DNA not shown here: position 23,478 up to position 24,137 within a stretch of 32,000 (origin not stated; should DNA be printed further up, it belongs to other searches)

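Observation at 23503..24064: Intact DUF559 endonuclease-like gene inside nested perfect inverted repeats: a miniature mobile cassette?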

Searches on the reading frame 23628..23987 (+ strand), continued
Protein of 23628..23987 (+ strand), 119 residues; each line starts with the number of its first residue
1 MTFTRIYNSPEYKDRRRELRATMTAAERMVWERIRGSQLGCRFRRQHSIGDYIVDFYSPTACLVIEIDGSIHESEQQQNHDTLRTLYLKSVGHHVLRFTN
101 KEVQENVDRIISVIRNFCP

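Call 73: fold_search(model_id=the predicted structure, library=pdb)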
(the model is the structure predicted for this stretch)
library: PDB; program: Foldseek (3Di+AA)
matches with E <= 10: 177; with E <= 0.001: 3
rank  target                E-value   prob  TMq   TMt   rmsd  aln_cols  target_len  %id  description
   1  3hrl                  2.3e-06  1.00  0.64  0.80   2.4        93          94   38  Crystal structure of a putative endonuclease-like protein (ngo0050) from neisseria gonorrhoeae (released 2009-06-30)
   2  3r3p_B                4.1e-04  1.00  0.62  0.74   3.5        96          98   26  Homing Endonuclease I-Bth0305I Catalytic Domain (released 2011-10-05)
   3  3r3p_A                8.4e-04  1.00  0.58  0.70   3.6        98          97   21  Homing Endonuclease I-Bth0305I Catalytic Domain (released 2011-10-05)
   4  4oq2                  1.1e-03  1.00  0.50  0.22   7.0       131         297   19  5hmC specific restriction endonuclease PvuRTs1I (released 2014-03-12)
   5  9i05_Xl               2.8e-03  1.00  0.58  0.19   6.6       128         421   16  Cryo-EM structure of the large subunit of the mitochondrial ribosome from Toxoplasma gondii (released 2025-06-11)
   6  4par_B                4.7e-03  0.98  0.45  0.20   7.8       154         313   18  The 5-Hydroxymethylcytosine-Specific Restriction Enzyme AbaSI in a Complex with Product-like DNA (released 2014-06-25)
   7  9i05_Xv               1.0e-02  1.00  0.59  0.21   4.7       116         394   15  Cryo-EM structure of the large subunit of the mitochondrial ribosome from Toxoplasma gondii (released 2025-06-11)
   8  4par_A                1.3e-02  0.94  0.43  0.19   8.4       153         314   18  The 5-Hydroxymethylcytosine-Specific Restriction Enzyme AbaSI in a Complex with Product-like DNA (released 2014-06-25)
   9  6z1p_AS               4.5e-02  0.98  0.60  0.13   4.2       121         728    8  Structure of the mitochondrial ribosome from Tetrahymena thermophila (released 2020-06-24)
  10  9dou_A                1.1e-01  0.38  0.36  0.08   9.3       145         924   11  Taeniopygia guttata R2 retrotransposon (R2Tg) initiating target-primed reverse transcription (released 2025-05-21)
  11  9g6k_Lc               2.2e-01  0.66  0.50  0.16   5.2       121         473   17  LSU structure derived from the LSU sample of the mitoribosome from T. gondii. (released 2024-12-11)
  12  8j7t_A                2.3e-01  0.08  0.17  0.09  13.2        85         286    9  Cryo-EM structure of hZnT7-Fab complex in zinc-unbound state, determined in outward-facing conformation (released 2023-09-20)
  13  8j7v_A                2.7e-01  0.07  0.17  0.09  12.9        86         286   13  Cryo-EM structure of hZnT7-Fab complex in zinc-unbound state, determined in heterogeneous conformations- one subunit i (released 2023-09-20)
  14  8j80_B                3.0e-01  0.07  0.17  0.09  13.0        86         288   13  Cryo-EM structure of hZnT7-Fab complex in zinc state 1, determined in heterogeneous conformations- one subunit in an i (released 2023-09-20)
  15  8j7v_B                4.0e-01  0.06  0.17  0.09  13.0        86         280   13  Cryo-EM structure of hZnT7-Fab complex in zinc-unbound state, determined in heterogeneous conformations- one subunit i (released 2023-09-20)
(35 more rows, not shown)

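Call 95: find_related_loci(query=A2, collection=viral_contigs, flank=2500)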
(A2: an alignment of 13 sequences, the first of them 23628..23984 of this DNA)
Query A2 (119 aa) in viral_contigs; peptide patterns used: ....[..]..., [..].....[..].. (x = any residue, [..] = any of these).
114 stretches matched a pattern; 45 encode a relative of the query (tblastn E <= 1e-3); 45 distinct loci.
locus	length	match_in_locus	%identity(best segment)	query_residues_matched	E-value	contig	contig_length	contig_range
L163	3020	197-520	46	7-114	4e-27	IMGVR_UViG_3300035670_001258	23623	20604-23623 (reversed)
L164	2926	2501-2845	41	1-116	4e-21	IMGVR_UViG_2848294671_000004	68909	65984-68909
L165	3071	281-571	44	17-114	2e-19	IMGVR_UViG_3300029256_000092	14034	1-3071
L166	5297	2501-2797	38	18-115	9e-19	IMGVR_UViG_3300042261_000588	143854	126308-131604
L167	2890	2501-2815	39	9-114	3e-18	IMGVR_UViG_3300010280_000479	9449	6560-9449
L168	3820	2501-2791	36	17-114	3e-17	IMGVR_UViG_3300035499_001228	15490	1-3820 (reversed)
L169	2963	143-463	34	9-116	4e-17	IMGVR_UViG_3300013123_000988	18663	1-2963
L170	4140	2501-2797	38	17-116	2e-15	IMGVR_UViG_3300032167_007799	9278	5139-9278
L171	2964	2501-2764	32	29-117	5e-15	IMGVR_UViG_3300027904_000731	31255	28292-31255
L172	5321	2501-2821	37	3-106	7e-13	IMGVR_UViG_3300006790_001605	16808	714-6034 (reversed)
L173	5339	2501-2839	30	17-117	1e-12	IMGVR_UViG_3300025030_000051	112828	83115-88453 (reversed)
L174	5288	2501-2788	38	12-103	1e-11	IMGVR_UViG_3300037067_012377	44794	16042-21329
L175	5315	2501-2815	38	12-111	1e-11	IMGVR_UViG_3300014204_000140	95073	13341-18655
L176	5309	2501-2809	36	8-114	3e-11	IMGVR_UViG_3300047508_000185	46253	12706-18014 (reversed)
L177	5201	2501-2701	43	52-118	1e-10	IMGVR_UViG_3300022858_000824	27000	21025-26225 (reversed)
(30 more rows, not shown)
